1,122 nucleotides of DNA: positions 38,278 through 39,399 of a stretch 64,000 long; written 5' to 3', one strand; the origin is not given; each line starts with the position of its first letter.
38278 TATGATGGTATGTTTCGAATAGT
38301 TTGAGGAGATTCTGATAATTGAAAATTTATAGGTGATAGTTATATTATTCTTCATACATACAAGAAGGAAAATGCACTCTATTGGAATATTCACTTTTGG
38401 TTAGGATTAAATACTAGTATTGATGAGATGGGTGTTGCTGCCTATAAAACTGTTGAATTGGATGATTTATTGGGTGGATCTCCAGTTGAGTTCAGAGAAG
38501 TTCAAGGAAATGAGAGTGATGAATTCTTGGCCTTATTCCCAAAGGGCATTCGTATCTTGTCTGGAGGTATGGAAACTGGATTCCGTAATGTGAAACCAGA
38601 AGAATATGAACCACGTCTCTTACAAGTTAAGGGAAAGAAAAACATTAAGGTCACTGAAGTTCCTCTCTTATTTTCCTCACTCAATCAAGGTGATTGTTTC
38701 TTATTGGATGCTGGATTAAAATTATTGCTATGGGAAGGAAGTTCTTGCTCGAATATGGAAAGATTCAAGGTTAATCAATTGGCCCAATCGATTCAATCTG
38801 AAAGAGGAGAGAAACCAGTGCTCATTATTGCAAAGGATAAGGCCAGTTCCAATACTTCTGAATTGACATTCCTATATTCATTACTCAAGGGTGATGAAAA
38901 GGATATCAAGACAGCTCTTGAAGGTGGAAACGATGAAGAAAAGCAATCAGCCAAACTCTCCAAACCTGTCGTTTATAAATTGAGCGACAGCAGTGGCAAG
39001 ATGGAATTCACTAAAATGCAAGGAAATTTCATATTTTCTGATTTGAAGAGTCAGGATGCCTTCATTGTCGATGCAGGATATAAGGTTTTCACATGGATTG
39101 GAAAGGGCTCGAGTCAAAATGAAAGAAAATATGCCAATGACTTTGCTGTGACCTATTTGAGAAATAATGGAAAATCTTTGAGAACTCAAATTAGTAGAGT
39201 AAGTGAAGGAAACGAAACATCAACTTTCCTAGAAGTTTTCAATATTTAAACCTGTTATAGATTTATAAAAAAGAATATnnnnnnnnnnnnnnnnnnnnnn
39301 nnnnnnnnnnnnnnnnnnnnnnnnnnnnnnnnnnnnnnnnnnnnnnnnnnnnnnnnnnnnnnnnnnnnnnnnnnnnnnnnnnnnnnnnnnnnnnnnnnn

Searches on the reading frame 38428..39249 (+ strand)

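Call 34: search_protein_families(library=pfam, proteins=[window:38428-39249:+], max_evalue=0.1)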
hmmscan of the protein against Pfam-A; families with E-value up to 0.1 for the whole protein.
window:38428-39249:+ (273 aa): 3 families
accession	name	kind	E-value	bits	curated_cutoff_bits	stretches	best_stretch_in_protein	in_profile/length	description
PF00626.27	Gelsolin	-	1.3e-30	105.5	21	2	203-268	12-76/76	Gelsolin repeat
PF25480.1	DUF7904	-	0.0013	18.9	30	1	218-270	43-91/100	Domain of unknown function (DUF7904)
PF19610.4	DUF6115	-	0.065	14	27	0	137-179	16-58/134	Family of unknown function (DUF6115)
